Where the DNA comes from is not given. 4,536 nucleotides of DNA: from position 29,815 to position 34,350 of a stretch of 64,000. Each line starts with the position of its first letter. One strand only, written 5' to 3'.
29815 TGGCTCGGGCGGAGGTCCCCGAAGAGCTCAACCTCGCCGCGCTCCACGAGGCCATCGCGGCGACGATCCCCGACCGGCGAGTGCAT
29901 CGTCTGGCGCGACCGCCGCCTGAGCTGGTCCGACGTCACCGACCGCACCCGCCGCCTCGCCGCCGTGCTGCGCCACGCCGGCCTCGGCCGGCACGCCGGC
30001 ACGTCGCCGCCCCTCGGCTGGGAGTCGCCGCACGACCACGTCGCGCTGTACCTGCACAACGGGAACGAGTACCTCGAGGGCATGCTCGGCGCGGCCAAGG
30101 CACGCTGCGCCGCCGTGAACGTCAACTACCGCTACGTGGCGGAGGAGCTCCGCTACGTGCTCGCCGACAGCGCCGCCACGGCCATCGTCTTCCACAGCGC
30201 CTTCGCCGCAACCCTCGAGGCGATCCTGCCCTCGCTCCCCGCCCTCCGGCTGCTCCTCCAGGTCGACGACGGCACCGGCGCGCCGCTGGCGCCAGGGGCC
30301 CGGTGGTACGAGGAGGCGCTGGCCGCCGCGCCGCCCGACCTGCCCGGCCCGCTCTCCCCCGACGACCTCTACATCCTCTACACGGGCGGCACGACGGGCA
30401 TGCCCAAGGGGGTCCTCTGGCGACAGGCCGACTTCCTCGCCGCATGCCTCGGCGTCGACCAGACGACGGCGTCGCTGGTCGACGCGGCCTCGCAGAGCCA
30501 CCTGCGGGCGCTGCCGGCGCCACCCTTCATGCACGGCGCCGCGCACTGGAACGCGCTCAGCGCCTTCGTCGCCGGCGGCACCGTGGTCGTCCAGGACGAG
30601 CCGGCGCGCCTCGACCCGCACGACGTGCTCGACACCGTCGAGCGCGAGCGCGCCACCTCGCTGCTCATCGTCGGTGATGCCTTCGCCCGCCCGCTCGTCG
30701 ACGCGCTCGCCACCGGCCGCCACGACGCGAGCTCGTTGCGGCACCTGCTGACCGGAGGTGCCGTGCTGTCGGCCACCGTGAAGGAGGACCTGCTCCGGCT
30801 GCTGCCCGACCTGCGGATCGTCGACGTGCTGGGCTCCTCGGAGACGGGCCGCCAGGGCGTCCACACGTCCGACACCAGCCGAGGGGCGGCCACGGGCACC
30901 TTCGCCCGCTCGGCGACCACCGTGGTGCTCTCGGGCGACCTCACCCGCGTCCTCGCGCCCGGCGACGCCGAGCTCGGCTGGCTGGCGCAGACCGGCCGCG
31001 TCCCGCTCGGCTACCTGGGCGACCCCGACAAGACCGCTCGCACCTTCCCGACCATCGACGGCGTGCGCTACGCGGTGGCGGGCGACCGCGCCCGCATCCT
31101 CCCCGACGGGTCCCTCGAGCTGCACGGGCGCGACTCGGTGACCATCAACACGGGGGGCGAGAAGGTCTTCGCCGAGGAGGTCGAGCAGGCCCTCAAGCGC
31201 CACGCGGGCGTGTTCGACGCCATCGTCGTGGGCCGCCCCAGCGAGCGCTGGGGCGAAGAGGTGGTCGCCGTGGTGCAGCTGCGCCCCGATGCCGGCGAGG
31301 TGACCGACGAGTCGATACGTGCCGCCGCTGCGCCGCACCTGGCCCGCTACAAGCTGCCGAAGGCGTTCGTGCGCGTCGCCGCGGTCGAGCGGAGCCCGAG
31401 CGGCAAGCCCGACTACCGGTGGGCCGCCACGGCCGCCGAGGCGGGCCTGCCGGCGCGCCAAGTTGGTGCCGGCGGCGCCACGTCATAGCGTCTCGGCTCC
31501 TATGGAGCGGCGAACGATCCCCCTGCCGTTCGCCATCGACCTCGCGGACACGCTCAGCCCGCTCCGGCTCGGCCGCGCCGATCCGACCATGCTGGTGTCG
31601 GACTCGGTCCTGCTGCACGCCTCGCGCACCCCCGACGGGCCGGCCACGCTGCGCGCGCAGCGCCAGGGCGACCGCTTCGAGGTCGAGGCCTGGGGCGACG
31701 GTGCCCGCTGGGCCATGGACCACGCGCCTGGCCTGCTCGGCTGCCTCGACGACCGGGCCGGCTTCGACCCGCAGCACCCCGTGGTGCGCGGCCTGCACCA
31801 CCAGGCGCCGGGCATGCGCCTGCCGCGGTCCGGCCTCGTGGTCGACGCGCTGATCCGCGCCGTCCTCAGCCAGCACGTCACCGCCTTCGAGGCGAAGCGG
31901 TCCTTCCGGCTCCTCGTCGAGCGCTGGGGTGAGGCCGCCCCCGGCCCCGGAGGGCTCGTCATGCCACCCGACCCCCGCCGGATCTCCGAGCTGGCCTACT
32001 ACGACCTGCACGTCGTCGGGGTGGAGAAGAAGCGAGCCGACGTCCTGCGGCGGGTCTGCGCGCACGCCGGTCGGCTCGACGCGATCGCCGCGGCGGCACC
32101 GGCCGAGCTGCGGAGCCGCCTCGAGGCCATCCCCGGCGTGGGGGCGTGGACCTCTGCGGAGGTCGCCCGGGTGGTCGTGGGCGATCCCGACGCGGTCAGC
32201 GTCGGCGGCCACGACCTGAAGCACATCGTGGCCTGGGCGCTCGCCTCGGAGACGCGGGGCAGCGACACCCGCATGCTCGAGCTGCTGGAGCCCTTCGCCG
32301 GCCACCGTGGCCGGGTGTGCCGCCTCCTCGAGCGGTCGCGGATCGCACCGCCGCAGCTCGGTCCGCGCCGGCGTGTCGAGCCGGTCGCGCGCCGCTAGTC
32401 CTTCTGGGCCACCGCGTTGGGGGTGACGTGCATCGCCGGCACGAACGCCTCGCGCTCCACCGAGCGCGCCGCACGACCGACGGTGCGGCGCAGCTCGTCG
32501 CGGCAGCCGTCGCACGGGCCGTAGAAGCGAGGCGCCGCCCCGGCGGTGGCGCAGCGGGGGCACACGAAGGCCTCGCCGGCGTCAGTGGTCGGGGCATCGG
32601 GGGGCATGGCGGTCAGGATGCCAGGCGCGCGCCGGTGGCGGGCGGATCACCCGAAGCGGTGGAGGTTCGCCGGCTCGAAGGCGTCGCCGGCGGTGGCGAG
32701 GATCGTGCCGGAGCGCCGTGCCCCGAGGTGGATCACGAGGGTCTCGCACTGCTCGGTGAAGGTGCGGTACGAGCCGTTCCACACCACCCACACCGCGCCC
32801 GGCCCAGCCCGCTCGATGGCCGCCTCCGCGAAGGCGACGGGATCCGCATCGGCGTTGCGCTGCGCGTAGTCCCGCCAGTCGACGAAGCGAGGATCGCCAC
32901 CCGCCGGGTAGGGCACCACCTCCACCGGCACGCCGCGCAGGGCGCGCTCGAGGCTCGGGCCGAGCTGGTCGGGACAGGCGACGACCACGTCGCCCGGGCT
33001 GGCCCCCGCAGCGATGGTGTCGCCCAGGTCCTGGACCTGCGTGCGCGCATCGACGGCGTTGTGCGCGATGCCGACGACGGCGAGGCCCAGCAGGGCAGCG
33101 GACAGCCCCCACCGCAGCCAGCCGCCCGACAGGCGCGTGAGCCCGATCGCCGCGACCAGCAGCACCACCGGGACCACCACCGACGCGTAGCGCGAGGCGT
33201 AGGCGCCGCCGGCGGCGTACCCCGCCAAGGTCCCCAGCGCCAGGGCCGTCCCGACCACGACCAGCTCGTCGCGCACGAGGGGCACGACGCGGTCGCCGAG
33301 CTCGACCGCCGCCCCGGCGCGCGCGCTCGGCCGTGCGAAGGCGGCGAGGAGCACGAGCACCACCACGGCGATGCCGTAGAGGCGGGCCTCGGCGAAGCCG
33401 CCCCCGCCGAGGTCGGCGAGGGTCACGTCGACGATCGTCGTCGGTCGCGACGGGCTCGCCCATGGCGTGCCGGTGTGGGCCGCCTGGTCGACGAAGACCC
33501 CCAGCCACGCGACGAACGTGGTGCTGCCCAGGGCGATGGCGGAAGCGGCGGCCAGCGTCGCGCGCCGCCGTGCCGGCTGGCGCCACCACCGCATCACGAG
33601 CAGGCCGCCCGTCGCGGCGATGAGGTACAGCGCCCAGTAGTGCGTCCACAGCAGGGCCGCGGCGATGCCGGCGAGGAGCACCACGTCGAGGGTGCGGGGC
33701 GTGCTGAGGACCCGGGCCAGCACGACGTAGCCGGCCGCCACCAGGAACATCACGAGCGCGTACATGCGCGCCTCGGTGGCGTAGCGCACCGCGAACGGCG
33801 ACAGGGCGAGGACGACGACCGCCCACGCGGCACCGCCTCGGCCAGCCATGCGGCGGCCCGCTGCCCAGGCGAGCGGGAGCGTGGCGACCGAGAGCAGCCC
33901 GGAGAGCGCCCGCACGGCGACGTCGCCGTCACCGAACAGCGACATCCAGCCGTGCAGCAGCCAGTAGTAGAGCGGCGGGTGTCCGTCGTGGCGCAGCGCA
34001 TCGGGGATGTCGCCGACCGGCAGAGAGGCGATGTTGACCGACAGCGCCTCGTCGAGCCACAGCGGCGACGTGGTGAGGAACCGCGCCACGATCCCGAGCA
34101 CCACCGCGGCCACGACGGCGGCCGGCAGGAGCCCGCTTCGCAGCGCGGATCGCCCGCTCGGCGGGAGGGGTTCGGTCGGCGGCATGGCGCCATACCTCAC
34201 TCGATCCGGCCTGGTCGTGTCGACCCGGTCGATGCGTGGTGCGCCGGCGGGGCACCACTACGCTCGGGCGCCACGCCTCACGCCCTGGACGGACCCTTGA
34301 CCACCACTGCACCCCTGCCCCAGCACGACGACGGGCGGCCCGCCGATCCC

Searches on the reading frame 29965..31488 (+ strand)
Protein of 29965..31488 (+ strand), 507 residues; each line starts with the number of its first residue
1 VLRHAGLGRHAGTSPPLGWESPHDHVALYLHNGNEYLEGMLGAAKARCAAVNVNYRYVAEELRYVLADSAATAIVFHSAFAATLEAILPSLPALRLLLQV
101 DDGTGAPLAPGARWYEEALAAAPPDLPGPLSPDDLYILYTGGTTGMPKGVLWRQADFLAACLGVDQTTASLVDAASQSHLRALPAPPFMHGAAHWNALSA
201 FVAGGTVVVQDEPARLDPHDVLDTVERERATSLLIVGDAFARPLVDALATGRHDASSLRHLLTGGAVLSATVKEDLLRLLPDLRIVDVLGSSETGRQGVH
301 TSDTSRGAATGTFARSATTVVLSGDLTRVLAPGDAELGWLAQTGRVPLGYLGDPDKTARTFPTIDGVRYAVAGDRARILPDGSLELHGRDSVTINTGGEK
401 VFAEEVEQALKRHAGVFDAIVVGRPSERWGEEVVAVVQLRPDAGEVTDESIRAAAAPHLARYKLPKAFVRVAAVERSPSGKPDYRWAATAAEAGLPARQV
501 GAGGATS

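Call 9: search_protein_families(library=pfam, proteins=[window:29965-31488:+], max_evalue=0.01)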
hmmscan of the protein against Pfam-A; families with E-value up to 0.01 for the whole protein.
window:29965-31488:+ (507 aa): 2 families
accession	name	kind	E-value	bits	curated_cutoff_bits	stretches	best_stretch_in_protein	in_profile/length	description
PF00501.34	AMP-binding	-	8.5e-49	166.8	29.9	1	22-321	45-355/384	AMP-binding enzyme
PF13193.12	AMP-binding_C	-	4.4e-14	53.6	24.5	1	405-481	1-76/76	AMP-binding enzyme C-terminal domain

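Call 27: search_protein_families(library=ncbifam, proteins=[window:29965-31488:+], max_evalue=0.001)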
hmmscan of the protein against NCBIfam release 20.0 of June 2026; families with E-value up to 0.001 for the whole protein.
window:29965-31488:+ (507 aa): 90 families (the best 25 are shown)
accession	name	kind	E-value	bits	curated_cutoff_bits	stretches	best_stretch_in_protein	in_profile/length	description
NF005863.0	PRK07798.1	subfamily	3.1e-182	606.9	543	1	22-494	53-534/540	acyl-CoA synthetase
NF004837.0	PRK06187.1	subfamily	1.3e-69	234.8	476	1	23-483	58-514/531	long-chain-fatty-acid--CoA ligase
NF006182.0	PRK08316.1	subfamily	9.1e-52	176.2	663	1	22-481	60-507/523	fatty acyl-CoA synthetase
NF009071.0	PRK12406.1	subfamily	4.5e-46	157.3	701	1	22-481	36-492/510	acyl-CoA synthetase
TIGR03098.1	ligase_PEP_1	hypoth_equivalog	3.5e-43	147.8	592.35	1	23-486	50-513/517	acyl-CoA ligase (AMP-forming), exosortase A system-associated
NF052580.1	Str24CoAsynCasG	equivalog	2.7e-42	144.8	750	1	23-481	91-540/548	steroid-24-oyl-CoA synthetase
NF006181.0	PRK08314.1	subfamily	2.8e-41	141.4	705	1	24-485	76-548/563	long-chain-fatty-acid--CoA ligase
NF005307.0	PRK06839.1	equivalog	9.5e-40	136.7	748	1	24-481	54-483/496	o-succinylbenzoate--CoA ligase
NF005857.1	PRK07786.1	exception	3.5e-39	134.7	733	1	24-481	60-502/513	fatty-acid--CoA ligase FadD5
TIGR01733.1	AA-adenyl-dom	subfamily_domain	5.5e-39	134.1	317.4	1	22-421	24-409/409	amino acid adenylation domain-containing protein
NF005801.1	PRK07656.1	equivalog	1.4e-38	132.8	657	1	23-481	51-493/500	FadD3 family acyl-CoA ligase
NF004797.0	PRK06145.1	equivalog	1.7e-38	132.2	850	1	23-481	52-485/499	acyl-CoA synthetase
NF004511.1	PRK05852.1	equivalog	3.6e-38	131.5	650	1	22-481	50-494/505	FadD7 family fatty acid--CoA ligase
NF004808.0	PRK06155.1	equivalog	5.5e-38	130.5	722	1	23-473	71-504/542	ATP-dependent acyl-CoA ligase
NF009233.0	PRK12583.1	subfamily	9.5e-38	129.9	832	2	133-481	202-540/558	fatty acid CoA ligase family protein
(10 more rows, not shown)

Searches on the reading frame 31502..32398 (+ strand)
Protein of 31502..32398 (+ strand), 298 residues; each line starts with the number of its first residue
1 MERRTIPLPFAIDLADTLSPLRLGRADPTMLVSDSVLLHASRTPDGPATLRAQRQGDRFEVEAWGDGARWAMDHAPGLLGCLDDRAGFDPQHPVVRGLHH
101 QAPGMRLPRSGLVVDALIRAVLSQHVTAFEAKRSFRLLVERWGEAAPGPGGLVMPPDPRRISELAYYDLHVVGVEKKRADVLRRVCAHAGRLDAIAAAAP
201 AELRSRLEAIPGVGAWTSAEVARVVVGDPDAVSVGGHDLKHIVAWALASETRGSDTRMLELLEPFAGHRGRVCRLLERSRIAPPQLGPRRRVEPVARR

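Call 9: search_protein_families(library=pfam, proteins=[window:31502-32398:+], max_evalue=0.01)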
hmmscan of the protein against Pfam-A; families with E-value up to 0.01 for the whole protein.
window:31502-32398:+ (298 aa): 0 families

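Call 23: search_protein_families(library=pfam, proteins=[window:31502-32398:+], max_evalue=10)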
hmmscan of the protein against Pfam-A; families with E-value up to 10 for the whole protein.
window:31502-32398:+ (298 aa): 2 families
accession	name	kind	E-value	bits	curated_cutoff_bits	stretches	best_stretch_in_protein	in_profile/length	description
PF00730.31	HhH-GPD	-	0.043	14.6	26.2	1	118-252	1-92/108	HhH-GPD superfamily base excision DNA repair protein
PF07081.18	DUF1349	-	0.26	11.4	32.4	1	38-73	106-142/179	Protein of unknown function (DUF1349)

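Call 27: search_protein_families(library=ncbifam, proteins=[window:31502-32398:+], max_evalue=0.001)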
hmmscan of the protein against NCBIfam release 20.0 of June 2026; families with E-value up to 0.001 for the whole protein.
window:31502-32398:+ (298 aa): 1 family
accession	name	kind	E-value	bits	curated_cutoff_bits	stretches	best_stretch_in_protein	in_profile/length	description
NF007641.0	PRK10308.1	equivalog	1.4e-10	41.3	229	1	97-221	97-223/285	DNA-3-methyladenine glycosylase 2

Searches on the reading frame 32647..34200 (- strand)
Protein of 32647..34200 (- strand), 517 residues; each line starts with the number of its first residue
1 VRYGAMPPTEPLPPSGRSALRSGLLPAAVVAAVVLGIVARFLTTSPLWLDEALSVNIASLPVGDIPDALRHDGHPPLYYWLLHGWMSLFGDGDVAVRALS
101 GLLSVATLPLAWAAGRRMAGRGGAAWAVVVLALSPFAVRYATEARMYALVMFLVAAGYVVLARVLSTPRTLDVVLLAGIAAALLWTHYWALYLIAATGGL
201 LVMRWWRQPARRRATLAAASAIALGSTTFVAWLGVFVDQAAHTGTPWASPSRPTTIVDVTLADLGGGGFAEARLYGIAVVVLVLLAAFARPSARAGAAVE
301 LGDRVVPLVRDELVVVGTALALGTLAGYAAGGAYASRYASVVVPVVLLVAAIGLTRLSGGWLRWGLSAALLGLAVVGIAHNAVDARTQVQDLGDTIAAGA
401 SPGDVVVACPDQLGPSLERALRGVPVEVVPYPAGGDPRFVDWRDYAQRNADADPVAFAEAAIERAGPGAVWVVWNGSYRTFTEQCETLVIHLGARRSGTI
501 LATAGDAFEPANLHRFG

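Call 9: search_protein_families(library=pfam, proteins=[window:32647-34200:-], max_evalue=0.01)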
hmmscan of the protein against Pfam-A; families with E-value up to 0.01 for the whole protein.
window:32647-34200:- (517 aa): 1 family
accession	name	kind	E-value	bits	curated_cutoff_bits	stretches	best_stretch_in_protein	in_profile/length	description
PF13231.12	PMT_2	-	6.7e-12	46.3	26.1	1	74-224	2-151/160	Dolichyl-phosphate-mannose-protein mannosyltransferase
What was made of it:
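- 32647..34200 (-): PMT_2-type GT-C membrane protein. Pfam PMT_2 gives E 7e-12 (call 9).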

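Call 27: search_protein_families(library=ncbifam, proteins=[window:32647-34200:-], max_evalue=0.001)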
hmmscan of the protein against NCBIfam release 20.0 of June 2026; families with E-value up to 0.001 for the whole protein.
window:32647-34200:- (517 aa): 2 families
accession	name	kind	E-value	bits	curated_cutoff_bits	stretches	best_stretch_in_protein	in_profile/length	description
NF052499.1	MnslTaseMT1671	equivalog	1.4e-08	33.7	900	1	27-407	32-405/523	mannosyltransferase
TIGR03663.1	TIGR03663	subfamily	0.0003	19.9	126.25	1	30-220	5-200/435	flippase activity-associated protein Agl23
